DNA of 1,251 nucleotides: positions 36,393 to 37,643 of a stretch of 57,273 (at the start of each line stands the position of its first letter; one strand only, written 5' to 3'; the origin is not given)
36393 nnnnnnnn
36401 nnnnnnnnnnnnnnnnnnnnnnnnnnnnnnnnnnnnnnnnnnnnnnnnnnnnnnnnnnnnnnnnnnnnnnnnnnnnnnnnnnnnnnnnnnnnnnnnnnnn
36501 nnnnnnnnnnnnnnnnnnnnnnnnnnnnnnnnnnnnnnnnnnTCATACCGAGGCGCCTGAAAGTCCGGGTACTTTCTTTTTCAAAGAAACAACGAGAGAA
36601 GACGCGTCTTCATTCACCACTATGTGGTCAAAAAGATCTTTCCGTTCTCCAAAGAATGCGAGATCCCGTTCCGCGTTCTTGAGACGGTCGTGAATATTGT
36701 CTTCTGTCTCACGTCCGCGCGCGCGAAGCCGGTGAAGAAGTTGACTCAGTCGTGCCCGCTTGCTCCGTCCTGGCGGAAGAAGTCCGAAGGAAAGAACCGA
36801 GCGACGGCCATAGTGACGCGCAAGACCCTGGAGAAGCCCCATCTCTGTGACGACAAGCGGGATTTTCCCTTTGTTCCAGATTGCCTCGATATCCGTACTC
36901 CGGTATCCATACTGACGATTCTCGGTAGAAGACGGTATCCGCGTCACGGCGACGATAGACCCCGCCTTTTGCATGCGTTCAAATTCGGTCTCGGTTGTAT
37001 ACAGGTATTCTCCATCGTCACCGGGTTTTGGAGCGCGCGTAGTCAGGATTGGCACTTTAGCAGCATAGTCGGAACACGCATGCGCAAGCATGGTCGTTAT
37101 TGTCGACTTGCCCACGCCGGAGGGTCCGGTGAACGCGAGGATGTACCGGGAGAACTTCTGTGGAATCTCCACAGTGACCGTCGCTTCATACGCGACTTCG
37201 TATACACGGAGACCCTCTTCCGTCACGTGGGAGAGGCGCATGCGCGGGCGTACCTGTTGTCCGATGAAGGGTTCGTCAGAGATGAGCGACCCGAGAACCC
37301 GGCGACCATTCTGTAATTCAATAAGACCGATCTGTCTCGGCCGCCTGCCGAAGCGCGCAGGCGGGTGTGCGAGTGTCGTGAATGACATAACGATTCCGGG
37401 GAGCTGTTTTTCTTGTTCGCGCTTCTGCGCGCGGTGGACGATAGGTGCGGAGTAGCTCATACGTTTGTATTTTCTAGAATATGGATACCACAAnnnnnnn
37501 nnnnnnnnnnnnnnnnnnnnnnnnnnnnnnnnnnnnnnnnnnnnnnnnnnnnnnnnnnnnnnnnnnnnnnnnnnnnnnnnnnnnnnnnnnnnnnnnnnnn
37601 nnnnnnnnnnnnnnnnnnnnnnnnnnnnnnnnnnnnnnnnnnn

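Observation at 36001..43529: Archaeal-flavoured mevalonate pathway locus in a bacterium, with an apparent pathway gap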

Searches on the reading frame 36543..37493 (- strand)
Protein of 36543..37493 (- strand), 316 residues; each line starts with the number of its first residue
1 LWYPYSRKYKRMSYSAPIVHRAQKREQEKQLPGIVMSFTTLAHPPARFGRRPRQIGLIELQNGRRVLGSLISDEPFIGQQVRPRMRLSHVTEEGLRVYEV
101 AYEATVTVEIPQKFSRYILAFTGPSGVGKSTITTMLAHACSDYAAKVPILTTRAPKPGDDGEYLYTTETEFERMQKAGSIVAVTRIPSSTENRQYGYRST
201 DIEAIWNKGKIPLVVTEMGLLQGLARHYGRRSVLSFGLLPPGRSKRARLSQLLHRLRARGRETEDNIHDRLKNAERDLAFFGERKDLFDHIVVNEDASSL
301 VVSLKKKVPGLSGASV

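Call 3: search_protein_families(library=pfam, proteins=[window:36543-37493:-])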
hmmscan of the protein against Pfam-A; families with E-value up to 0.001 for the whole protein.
window:36543-37493:- (316 aa): 3 families
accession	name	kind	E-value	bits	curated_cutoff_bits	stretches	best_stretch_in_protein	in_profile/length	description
PF00625.27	Guanylate_kin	-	5e-11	43.1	25.2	1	121-306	7-177/182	Guanylate kinase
PF01796.24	OB_ChsH2_C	-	1.9e-07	31.4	27.1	1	33-85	8-64/65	ChsH2, C-terminal OB-fold domain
PF03193.22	RsgA_GTPase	-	0.00015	22.1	30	1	88-138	77-128/174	RsgA GTPase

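Call 4: search_protein_families(library=ncbifam, proteins=[window:36543-37493:-])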
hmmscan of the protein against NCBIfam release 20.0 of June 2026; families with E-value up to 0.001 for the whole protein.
window:36543-37493:- (316 aa): 6 families
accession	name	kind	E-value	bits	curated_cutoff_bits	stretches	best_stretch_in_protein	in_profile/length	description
TIGR03263.1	guanyl_kin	equivalog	1.1e-21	77.3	160.45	1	119-306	4-176/180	guanylate kinase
NF011324.0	PRK14737.1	equivalog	1.1e-10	41.5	318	1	124-306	13-180/187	guanylate kinase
NF011325.0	PRK14738.1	equivalog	1e-08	34.7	263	1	118-296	15-178/206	guanylate kinase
TIGR02322.1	phosphon_PhnN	equivalog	1.6e-06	28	156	1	120-278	5-150/179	phosphonate metabolism protein/1,5-bisphosphokinase (PRPP-forming) PhnN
NF006744.0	PRK09270.1-3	equivalog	0.00065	19.2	281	0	108-145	15-52/213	nucleoside/nucleotide kinase family protein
NF006743.0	PRK09270.1-2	equivalog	0.00065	18.8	227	0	109-148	21-61/217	nucleoside/nucleotide kinase family protein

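Call 18: find_homologous_proteins(query=window:36543-37460:-)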
Query window:36543-37460:- (305 aa): 548 proteins with E <= 0.001 among 3469 candidates; the best 120 are listed.
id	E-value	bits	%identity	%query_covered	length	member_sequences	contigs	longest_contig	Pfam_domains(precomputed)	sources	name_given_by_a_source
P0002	8.1e-198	673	100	100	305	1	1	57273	PF01796.24,PF00625.28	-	-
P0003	1.7e-174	597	88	99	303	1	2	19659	PF01796.24,PF00625.28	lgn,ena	-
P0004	3.8e-171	586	87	99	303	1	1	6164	PF01796.24,PF00625.28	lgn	-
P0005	4.8e-169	579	85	99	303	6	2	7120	PF01796.24,PF00625.28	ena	-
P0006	2.5e-166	570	83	99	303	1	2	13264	PF01796.24,PF00625.28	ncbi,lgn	-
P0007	2.6e-155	534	79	99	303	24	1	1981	PF01796.24,PF00625.28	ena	-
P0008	4.3e-154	530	78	99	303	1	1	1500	PF01796.24,PF00625.28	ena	-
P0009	1.4e-153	528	77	99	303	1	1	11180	PF01796.24,PF00625.28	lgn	-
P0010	5.1e-152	523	77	99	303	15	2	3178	PF01796.24,PF03193.23,PF00625.28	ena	-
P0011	1.8e-146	505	75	98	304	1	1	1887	PF01796.24,PF00625.28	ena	-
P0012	5.9e-144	497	74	99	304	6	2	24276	PF03193.23,PF00625.28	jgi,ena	-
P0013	1.9e-143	495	74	99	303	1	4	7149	PF01796.24,PF00625.28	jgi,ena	-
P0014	1.2e-141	489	74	99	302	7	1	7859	PF01796.24,PF13401.13,PF00625.28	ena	-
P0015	4.5e-141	487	73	99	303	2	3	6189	PF01796.24,PF00625.28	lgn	-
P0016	8.1e-141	486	72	98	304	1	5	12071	PF01796.24,PF00625.28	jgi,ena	-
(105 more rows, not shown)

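Call 58: search_solved_structures(query=A1, max_evalue=0.001, show_alignments=3)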
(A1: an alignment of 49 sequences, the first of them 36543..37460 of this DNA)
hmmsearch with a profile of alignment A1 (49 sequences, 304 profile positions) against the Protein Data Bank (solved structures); distinct sequences matched with E-value up to 0.001: 42.
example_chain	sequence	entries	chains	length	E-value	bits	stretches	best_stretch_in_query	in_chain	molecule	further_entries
7n6g_6M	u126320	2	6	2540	1.4e-26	96.4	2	104-145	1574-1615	FAP42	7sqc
4f4j_A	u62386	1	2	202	8.3e-18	67.6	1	109-298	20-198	Guanylate kinase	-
1gky_A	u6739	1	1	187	4.6e-17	65.2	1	110-298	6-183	GUANYLATE KINASE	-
1ex6_A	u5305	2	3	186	4.6e-17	65.2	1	110-298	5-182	GUANYLATE KINASE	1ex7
7luy_A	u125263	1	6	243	1.1e-16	64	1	95-296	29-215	Guanylate kinase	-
1lvg_A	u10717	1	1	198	1.4e-16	63.6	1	110-300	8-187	Guanylate kinase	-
9jae_A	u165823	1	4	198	3.7e-16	62.2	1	110-300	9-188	Guanylate kinase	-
6mfu_A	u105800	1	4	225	1.3e-15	60.4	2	109-175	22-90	Guanylate kinase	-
8pts_A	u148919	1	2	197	1.7e-15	60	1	110-300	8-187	Guanylate kinase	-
6nui_A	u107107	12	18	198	1.8e-15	60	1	110-300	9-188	Guanylate kinase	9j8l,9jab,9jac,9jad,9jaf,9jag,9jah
3lnc_A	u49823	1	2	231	2e-15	59.8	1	102-296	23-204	Guanylate kinase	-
4qrh_A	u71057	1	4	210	2e-14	56.5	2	104-174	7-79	Guanylate kinase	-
2j41_A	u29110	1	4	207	2.7e-14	56.1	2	105-174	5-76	GUANYLATE KINASE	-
1s96_A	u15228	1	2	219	3.1e-14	55.9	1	102-298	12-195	Guanylate kinase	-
2an9_A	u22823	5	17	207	7e-14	54.7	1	110-298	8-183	Guanylate kinase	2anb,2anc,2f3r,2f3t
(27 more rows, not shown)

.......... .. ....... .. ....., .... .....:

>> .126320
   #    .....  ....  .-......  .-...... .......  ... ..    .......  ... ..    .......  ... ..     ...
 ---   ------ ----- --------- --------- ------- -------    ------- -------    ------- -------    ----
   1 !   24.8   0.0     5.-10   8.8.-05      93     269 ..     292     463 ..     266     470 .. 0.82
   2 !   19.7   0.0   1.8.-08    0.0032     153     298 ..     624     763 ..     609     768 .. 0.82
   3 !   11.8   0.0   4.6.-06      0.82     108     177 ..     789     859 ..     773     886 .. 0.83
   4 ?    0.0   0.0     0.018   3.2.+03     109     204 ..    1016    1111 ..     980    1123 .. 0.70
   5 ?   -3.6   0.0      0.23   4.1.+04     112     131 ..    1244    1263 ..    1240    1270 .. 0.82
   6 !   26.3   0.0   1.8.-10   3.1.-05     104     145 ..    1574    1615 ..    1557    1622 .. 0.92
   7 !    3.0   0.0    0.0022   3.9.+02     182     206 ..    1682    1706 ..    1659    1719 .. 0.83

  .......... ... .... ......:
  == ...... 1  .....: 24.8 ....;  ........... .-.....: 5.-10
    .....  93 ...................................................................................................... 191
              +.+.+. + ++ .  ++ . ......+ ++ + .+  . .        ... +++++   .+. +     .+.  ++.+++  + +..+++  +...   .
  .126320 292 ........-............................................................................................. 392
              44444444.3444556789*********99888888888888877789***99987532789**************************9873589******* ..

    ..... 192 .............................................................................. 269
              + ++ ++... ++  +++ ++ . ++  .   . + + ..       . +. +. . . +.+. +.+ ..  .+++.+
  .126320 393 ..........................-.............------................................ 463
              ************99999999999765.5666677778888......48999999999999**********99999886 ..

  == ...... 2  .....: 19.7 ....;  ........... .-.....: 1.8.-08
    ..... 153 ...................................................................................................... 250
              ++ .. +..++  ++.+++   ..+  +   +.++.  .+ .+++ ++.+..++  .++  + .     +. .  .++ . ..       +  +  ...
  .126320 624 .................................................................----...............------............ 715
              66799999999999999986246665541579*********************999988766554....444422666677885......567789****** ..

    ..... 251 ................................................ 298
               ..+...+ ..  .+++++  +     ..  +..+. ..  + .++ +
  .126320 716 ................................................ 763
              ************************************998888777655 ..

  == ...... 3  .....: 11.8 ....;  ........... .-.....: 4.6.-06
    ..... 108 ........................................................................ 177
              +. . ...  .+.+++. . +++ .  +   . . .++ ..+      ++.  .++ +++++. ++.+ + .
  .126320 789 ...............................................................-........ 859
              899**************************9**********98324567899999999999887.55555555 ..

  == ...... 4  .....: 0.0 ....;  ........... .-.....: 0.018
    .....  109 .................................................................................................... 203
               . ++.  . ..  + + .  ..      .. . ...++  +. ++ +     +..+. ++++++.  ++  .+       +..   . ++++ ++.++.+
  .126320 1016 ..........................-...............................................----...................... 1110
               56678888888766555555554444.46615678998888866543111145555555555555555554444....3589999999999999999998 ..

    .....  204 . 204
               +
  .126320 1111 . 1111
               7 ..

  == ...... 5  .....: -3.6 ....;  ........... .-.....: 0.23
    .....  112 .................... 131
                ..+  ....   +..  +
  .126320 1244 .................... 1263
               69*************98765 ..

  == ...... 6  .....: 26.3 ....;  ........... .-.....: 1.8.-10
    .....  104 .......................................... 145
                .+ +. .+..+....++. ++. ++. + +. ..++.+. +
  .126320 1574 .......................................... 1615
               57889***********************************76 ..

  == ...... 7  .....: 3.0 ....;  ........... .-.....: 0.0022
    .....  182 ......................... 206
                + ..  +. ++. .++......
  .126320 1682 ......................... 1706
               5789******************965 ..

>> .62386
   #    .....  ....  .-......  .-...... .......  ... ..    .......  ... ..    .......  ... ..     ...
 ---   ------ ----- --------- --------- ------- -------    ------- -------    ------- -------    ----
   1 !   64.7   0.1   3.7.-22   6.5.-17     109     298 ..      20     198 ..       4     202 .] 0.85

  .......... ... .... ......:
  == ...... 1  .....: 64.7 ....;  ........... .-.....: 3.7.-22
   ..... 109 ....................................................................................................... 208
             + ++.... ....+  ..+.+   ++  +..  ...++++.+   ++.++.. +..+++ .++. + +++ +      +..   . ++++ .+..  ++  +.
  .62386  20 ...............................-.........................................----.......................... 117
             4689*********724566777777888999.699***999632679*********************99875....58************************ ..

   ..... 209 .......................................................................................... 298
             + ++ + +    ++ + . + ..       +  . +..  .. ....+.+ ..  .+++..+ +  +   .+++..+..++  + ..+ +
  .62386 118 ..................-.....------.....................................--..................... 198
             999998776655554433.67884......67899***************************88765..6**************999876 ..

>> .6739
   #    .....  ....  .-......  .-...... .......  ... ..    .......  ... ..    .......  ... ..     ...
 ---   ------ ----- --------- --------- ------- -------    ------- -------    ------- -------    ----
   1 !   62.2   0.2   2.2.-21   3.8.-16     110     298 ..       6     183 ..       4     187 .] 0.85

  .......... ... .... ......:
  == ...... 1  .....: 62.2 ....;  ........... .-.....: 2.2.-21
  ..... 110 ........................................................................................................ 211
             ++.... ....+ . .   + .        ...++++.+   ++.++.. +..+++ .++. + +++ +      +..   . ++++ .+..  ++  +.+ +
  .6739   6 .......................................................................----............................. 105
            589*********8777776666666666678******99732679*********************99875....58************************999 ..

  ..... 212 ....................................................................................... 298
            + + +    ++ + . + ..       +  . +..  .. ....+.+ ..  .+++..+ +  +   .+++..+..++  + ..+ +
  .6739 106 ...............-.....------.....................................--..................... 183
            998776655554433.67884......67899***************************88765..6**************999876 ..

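Call 62: predict_structure(alignment_id=A1)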
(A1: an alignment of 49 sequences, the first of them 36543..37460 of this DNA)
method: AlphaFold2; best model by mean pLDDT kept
length: 305 residues; sequences in the alignment: 49
mean_pLDDT: 88.4   pTM: 0.65
mean pLDDT of the five models: 88.4, 84.9, 84.9, 83.7, 83.4
residues with pLDDT >= 90: 190; 70-90: 95; 50-70: 9; < 50: 11
segments of 3 or more residues with pLDDT < 50: 97-103
pLDDT, mean of each block of 10 residues (from residue 1): 68 83 97 89 96 95 94 93 93 67 74 91 91 94 87 95 97 85 95 93 93 92 94 94 88 88 90 90 86 80 51
secondary structure, 60 per line:
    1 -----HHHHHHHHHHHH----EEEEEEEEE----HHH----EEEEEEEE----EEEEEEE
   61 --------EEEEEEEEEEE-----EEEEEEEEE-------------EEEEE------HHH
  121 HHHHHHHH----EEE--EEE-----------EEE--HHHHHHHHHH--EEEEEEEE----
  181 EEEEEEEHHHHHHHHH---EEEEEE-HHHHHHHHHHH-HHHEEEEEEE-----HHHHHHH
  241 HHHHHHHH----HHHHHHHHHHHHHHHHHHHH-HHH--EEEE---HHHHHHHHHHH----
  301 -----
elements in order: H6-17 E22-30 E42-49 E54-60 E69-79 E85-93 E107-111 H118-128 E133-135 E138-140 E152-154 H157-166 E169-176 E181-187 H188-196 E200-205 H207-217 E222-228 H234-248 H253-272 E279-282 H286-296

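Call 64: fold_search(model_id=the predicted structure, library=pdb)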
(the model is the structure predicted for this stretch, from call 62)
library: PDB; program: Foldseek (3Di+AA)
matches with E <= 10: 1340; with E <= 0.001: 158
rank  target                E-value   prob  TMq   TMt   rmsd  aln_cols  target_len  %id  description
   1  9jai_B                8.5e-16  1.00  0.53  0.85   2.4       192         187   25  GMPK in complex with GMP and ADP (released 2025-09-03)
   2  9jaf_B                1.0e-15  1.00  0.56  0.88   2.4       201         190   24  GMPK in complex with GMP and sulfate (released 2025-09-03)
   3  1gky                  1.1e-15  1.00  0.53  0.85   2.4       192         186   24  REFINED STRUCTURE OF THE COMPLEX BETWEEN GUANYLATE KINASE AND ITS SUBSTRATE GMP AT 2.0 ANGSTROMS RESOLUTION (released 1994-01-31)
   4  8pts_A                1.3e-15  1.00  0.50  0.75   4.2       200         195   24  human GUK1 in complex with compound AT8001 (released 2024-07-24)
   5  9jaf_A                1.5e-15  1.00  0.56  0.85   2.4       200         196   24  GMPK in complex with GMP and sulfate (released 2025-09-03)
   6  9jai_A                2.7e-15  1.00  0.54  0.83   2.4       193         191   24  GMPK in complex with GMP and ADP (released 2025-09-03)
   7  9jae_A                2.7e-15  1.00  0.45  0.67   6.0       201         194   24  GMPK(S37P mutant) (released 2025-09-03)
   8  9jac                  3.2e-15  1.00  0.55  0.85   2.6       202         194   24  GMPK in complex with GMP (released 2025-09-03)
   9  9lo3                  4.3e-15  1.00  0.56  0.85   2.5       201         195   24  Transition state analogue(GMPK in complex with GMP, ADP, Mg2+ and AlF4- at 277 K) (released 2025-09-10)
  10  8pts_B                4.3e-15  1.00  0.50  0.75   4.4       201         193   25  human GUK1 in complex with compound AT8001 (released 2024-07-24)
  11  1s4q                  1.0e-14  1.00  0.47  0.73   4.4       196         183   26  Crystal Structure of Guanylate Kinase from Mycobacterium tuberculosis (Rv1389) (released 2004-01-27)
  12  1z8f                  1.1e-14  1.00  0.47  0.73   4.4       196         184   26  Guanylate Kinase Double Mutant A58C, T157C from Mycobacterium tuberculosis (Rv1389) (released 2005-04-12)
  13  8egl_A                1.1e-14  1.00  0.54  0.80   2.0       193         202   23  Crystal Structure of Guanylate kinase from Pseudomonas aeruginosa PAO1 in complex with GMP and ADP (released 2022-09-28)
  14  9jah_A                1.3e-14  1.00  0.56  0.87   2.5       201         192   24  GMPK in complex with GMP, ATPgammaS and K+ (released 2025-09-03)
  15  1znw                  1.3e-14  1.00  0.46  0.72   4.4       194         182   26  Crystal Structure Of Unliganded Form Of Mycobacterium tuberculosis Guanylate Kinase (released 2005-11-29)
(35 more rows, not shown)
